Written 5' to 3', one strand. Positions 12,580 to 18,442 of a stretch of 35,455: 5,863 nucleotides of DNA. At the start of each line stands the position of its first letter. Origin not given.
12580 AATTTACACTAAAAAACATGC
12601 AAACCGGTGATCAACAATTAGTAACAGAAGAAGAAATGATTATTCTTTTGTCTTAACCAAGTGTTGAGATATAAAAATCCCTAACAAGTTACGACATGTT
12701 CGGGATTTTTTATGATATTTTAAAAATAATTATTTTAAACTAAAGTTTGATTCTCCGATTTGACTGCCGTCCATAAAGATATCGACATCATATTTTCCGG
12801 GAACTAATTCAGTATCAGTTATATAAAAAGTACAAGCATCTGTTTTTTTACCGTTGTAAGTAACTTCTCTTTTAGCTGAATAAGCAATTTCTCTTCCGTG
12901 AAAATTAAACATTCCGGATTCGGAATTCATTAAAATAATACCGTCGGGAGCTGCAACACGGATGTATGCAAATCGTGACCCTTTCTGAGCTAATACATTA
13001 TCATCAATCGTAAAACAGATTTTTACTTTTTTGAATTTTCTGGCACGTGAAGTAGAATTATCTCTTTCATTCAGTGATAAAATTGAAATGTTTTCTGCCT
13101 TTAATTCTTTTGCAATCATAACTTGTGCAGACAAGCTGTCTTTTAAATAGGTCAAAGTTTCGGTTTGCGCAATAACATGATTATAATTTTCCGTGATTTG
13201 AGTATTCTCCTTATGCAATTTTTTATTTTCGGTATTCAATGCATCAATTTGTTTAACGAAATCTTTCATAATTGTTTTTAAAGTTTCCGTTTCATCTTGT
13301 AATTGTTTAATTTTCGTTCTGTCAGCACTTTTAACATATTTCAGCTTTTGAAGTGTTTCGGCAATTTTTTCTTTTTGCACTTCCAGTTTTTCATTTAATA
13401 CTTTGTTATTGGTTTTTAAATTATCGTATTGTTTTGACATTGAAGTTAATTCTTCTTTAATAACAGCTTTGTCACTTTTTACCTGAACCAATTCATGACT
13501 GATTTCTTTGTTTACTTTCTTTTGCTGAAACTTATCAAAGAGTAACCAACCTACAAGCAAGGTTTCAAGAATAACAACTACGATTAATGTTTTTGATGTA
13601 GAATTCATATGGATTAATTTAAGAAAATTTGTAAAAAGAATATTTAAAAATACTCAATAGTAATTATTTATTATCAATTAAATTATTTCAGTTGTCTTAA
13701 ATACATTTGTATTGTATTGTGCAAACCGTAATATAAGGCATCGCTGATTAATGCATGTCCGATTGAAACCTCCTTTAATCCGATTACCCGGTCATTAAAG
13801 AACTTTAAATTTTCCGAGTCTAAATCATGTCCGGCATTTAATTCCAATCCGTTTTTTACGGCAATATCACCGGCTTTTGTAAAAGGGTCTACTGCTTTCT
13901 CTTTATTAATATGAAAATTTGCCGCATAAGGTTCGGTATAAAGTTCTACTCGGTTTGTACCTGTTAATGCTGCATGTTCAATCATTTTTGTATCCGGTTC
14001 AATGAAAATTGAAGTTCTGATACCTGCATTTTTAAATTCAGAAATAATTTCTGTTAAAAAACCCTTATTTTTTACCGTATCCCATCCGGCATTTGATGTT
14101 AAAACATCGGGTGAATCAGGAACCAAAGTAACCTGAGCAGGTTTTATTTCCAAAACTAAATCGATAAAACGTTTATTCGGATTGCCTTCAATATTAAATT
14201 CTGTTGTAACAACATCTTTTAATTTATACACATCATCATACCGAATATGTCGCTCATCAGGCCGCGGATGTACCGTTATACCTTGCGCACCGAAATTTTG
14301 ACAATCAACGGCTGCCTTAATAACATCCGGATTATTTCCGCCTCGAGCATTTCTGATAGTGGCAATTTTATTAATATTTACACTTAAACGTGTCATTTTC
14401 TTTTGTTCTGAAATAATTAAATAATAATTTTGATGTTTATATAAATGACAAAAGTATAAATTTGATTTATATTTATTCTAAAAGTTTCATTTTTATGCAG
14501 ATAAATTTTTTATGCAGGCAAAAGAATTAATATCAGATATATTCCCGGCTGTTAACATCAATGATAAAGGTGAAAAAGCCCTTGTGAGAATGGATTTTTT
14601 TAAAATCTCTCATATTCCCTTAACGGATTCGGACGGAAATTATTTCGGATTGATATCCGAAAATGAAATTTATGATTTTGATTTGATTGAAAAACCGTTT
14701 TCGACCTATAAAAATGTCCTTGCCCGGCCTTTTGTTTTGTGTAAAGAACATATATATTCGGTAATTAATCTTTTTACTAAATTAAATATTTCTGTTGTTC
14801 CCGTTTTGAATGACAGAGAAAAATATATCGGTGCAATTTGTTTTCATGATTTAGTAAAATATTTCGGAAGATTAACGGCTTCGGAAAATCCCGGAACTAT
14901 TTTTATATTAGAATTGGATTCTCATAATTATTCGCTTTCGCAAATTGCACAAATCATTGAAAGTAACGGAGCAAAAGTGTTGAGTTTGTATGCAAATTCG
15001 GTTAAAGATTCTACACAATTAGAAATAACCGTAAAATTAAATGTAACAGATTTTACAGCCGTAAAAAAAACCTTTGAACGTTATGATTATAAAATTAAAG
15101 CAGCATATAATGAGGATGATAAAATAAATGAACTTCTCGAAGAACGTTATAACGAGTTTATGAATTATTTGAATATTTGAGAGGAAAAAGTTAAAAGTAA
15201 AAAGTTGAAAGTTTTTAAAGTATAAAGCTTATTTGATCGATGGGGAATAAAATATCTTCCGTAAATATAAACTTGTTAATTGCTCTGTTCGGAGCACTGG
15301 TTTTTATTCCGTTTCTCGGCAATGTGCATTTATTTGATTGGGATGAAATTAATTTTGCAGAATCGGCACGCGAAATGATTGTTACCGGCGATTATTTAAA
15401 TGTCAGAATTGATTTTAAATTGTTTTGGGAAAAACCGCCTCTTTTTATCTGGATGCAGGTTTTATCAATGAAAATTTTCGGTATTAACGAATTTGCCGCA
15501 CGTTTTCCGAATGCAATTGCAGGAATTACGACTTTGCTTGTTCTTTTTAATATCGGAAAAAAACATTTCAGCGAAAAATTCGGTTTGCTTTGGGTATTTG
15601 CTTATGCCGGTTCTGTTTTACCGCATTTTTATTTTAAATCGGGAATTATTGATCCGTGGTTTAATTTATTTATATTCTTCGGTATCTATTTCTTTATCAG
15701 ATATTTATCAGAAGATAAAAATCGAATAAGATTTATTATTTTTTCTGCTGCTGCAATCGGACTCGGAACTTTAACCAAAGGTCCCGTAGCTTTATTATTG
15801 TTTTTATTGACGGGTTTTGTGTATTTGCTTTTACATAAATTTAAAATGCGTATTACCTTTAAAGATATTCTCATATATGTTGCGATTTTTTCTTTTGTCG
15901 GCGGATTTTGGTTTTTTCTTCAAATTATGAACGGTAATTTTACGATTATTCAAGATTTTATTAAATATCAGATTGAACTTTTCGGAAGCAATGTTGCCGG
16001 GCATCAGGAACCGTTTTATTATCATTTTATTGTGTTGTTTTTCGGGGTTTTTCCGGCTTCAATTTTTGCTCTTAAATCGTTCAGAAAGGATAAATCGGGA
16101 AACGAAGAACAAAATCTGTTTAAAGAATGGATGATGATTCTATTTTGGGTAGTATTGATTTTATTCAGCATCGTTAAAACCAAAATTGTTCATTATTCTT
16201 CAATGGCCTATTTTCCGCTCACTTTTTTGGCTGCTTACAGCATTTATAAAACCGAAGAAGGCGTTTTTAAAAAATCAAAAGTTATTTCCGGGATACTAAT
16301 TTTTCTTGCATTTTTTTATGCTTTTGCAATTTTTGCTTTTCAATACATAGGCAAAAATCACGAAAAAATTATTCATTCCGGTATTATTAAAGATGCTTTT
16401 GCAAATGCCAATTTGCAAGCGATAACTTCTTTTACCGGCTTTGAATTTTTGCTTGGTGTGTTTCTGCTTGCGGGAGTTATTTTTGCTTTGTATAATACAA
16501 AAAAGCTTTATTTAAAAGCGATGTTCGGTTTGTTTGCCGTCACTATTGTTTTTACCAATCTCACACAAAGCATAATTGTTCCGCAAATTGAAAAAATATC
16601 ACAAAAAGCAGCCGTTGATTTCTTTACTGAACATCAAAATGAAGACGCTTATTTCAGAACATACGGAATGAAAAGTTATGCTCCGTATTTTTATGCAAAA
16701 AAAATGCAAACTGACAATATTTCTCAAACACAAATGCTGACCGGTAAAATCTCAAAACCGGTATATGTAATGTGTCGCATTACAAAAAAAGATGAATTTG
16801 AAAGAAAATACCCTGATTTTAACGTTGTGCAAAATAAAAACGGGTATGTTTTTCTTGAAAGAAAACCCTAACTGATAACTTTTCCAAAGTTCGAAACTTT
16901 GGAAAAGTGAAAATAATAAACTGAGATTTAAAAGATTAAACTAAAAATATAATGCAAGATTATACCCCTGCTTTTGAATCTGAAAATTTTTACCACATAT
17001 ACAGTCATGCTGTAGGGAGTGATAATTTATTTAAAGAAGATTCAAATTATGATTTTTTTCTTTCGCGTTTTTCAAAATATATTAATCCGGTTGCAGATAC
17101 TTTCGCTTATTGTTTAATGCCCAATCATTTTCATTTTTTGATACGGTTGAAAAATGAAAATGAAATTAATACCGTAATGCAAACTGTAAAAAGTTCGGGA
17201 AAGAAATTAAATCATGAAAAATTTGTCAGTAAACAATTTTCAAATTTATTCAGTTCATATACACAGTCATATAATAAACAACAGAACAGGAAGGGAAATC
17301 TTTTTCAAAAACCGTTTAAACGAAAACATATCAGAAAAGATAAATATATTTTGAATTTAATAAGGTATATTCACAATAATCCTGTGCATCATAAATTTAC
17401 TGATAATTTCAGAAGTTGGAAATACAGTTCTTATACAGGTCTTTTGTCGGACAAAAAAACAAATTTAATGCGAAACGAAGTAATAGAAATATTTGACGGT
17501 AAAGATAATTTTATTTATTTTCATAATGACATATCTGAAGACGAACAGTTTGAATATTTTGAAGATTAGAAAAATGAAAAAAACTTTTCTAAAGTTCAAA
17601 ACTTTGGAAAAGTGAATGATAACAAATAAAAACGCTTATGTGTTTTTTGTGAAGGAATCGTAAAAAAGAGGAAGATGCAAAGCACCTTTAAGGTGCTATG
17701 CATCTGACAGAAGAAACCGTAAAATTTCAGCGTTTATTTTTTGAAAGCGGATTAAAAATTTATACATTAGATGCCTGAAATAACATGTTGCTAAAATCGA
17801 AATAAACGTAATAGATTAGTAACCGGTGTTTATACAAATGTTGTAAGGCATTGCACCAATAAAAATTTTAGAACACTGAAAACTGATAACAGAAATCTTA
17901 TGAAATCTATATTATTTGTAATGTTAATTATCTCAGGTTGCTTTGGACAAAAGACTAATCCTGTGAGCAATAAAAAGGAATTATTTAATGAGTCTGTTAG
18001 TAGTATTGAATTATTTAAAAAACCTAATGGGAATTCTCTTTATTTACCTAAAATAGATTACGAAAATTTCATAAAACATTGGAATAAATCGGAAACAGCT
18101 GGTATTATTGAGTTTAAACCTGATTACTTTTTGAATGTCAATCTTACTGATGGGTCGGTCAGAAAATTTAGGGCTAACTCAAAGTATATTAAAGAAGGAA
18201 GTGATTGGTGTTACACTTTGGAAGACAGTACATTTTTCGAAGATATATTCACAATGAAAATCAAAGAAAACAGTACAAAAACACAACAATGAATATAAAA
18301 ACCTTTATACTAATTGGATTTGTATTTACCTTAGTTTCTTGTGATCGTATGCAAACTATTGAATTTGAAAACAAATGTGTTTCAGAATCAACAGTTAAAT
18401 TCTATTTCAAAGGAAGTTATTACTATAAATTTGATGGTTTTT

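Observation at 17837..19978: Integron-style gene-cassette array with no visible integrase: each unit's 5' core matches the inverse core at its own 3' end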

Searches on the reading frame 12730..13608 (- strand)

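Call 22: search_protein_families(library=pfam, proteins=[window:12730-13608:-], max_evalue=0.001)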
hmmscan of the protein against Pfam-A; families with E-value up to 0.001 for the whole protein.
window:12730-13608:- (292 aa): 1 family
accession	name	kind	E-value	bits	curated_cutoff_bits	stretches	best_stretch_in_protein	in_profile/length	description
PF14584.11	DUF4446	-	0.00072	20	27.4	0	8-93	3-86/150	Protein of unknown function (DUF4446)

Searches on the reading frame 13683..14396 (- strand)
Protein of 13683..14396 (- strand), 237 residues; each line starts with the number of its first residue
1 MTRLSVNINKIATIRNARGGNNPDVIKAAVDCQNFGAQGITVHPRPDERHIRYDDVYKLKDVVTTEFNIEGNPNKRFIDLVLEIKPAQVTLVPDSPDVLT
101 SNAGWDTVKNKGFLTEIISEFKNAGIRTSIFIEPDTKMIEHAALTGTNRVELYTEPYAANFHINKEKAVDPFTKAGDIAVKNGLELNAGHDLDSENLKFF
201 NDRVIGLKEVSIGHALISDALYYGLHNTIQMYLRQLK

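Call 9: search_protein_families(library=pfam, proteins=[window:13683-14396:-], max_evalue=0.01)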
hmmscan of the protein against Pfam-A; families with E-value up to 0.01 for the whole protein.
window:13683-14396:- (237 aa): 1 family
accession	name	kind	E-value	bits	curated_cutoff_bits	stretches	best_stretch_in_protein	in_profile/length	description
PF03740.19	PdxJ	-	2.8e-91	305.3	24.5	1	3-234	1-232/234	Pyridoxal phosphate biosynthesis protein PdxJ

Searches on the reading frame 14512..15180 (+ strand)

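Call 9: search_protein_families(library=pfam, proteins=[window:14512-15180:+], max_evalue=0.01)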
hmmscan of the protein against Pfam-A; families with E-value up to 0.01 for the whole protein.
window:14512-15180:+ (222 aa): 1 family
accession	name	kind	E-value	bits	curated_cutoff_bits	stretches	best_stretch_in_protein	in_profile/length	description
PF00571.33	CBS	-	6.1e-10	39.7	24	2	70-118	5-55/57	CBS domain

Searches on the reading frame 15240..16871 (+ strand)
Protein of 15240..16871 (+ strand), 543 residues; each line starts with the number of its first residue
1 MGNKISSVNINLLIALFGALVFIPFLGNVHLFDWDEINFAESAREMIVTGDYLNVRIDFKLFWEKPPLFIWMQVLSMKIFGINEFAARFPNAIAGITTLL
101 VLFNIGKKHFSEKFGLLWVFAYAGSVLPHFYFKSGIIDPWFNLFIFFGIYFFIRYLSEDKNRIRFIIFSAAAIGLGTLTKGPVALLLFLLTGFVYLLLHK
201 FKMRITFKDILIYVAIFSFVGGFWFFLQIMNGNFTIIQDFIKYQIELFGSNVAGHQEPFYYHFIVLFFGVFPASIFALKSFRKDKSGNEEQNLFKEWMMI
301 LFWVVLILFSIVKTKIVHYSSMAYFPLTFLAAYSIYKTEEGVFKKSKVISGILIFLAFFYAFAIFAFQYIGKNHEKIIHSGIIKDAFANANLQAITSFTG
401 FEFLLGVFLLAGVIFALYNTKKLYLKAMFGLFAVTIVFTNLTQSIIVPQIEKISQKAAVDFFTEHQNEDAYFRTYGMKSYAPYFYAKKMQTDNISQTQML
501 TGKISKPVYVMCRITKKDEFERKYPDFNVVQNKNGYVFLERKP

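Call 9: search_protein_families(library=pfam, proteins=[window:15240-16871:+], max_evalue=0.01)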
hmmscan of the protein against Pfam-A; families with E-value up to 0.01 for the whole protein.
window:15240-16871:+ (543 aa): 1 family
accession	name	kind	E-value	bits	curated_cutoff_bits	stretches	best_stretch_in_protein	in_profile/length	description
PF13231.12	PMT_2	-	2.1e-20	74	26.1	1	65-217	2-148/160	Dolichyl-phosphate-mannose-protein mannosyltransferase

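Call 28: find_related_loci(query=window:15240-16871:+, collection=genome_contigs, flank=10000)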
Query window:15240-16871:+ (543 aa) in genome_contigs; peptide patterns used: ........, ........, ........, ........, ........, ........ (x = any residue, [..] = any of these).
599 stretches matched a pattern (row limit reached: there are more); 582 encode a relative of the query (tblastn E <= 1e-3); the best 80 are kept; 80 distinct loci.
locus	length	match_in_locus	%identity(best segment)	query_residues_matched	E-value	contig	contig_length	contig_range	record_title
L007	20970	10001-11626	77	2-543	0e+0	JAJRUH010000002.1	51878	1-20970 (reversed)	MAG: Bacteroidetes bacterium isolate Dive96_bin10.164 k141_140837, whole genome shotgun sequence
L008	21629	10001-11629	66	4-543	0e+0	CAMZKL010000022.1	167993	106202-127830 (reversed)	uncultured Chlorobi bacterium isolate RB_MAG_00012 genome assembly, contig: RB_MAG_00012_000000000003, whole genome shot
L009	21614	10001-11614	57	8-542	0e+0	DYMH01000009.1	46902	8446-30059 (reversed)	MAG TPA_asm: Draconibacterium orientale isolate SulCav_FS06-10_36_24 SulCav_FS06_10_233_length_46902_cov_15_755843, whol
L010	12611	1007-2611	55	7-542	0e+0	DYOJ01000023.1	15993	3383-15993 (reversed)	MAG TPA_asm: Acetofilamentum sp. isolate SulCav_GS09_5_7_37_72 SulCav_GS09_5_6048_length_15993_cov_40_008910, whole geno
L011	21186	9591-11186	55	12-540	0e+0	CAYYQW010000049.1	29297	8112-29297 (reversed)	MAG TPA_asm: uncultured Bacteroidaceae bacterium isolate binchicken_co8_20 genome assembly, contig: NODE_2099_length_292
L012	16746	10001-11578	57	22-543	0e+0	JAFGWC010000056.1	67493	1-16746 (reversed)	MAG: Bacteroidales bacterium isolate ZodW_Metabat.217 k87_4477667, whole genome shotgun sequence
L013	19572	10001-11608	55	12-541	0e+0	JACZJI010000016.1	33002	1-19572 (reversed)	MAG: Bacteroidales bacterium isolate MAG15 bacteroidetes_1_contig_166357, whole genome shotgun sequence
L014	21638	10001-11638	53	1-542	1e-176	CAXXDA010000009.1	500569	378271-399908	MAG: uncultured Draconibacterium sp. isolate 384d9b60-6085-4813-8934-ed2382125f10 genome assembly, contig: contig_9, who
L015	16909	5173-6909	49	4-542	1e-173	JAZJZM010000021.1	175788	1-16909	MAG: Bacteroidota bacterium isolate ADI_H2L1_1_122_18_3-bin023 ADIH2L11_B023_0_000000000021, whole genome shotgun sequen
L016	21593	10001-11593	52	14-543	2e-172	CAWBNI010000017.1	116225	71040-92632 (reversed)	MAG: uncultured Bacteroidales bacterium isolate MFD01299.bin.2.127 genome assembly, contig: contig_18726, whole genome s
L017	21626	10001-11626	53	9-543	3e-174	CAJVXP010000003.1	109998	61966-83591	MAG TPA_asm: uncultured Bacteroidetes bacterium isolate DRR093003_bin.6_MetaBAT_v2.12.1_MAG genome assembly, contig: NOD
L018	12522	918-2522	51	12-541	5e-172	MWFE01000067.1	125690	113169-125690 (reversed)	MAG: Bacteroidetes bacterium ADurb.Bin008 BWX49_contig000067, whole genome shotgun sequence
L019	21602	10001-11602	52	13-543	1e-171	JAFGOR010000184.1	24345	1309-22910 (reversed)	MAG: Bacteroidales bacterium isolate Zod_Metabat.64 k87_6674995, whole genome shotgun sequence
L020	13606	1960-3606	53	1-542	4e-171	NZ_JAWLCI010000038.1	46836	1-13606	MAG: Mariniphaga sp. isolate 15dZY3.bin.39 NODE_1100_length_46836_cov_60.378779, whole genome shotgun sequence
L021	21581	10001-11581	53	21-541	2e-170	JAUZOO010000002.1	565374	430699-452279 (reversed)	MAG: Bacteroidota bacterium isolate bin129(14d) IAGCJBLB_2, whole genome shotgun sequence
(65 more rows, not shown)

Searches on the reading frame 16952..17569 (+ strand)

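Call 9: search_protein_families(library=pfam, proteins=[window:16952-17569:+], max_evalue=0.01)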
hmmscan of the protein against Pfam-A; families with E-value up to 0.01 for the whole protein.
window:16952-17569:+ (205 aa): 1 family
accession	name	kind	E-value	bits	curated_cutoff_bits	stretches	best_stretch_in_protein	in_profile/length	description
PF01797.21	Y1_Tnp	-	2.3e-06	28.2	23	1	51-107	44-101/121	Transposase IS200 like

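Call 80: search_protein_families(library=ncbifam, proteins=[window:16952-17569:+], max_evalue=0.01)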
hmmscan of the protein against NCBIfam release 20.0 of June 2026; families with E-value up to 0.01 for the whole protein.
window:16952-17569:+ (205 aa): 1 family
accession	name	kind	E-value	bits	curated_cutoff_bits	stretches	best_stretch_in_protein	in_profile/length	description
NF047646.1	REP_Tyr_transpos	equivalog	5.7e-21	74.9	80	1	4-159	2-146/146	REP-associated tyrosine transposase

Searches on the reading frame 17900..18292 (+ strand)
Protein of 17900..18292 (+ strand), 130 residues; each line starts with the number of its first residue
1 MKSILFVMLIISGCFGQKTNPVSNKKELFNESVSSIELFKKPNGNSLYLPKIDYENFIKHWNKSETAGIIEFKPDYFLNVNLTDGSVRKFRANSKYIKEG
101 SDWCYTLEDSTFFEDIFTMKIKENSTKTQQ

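Call 9: search_protein_families(library=pfam, proteins=[window:17900-18292:+], max_evalue=0.01)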
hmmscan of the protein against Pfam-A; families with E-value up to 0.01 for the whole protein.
window:17900-18292:+ (130 aa): 0 families

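Call 80: search_protein_families(library=ncbifam, proteins=[window:17900-18292:+], max_evalue=0.01)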
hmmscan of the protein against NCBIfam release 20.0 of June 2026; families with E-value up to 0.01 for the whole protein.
window:17900-18292:+ (130 aa): 0 families
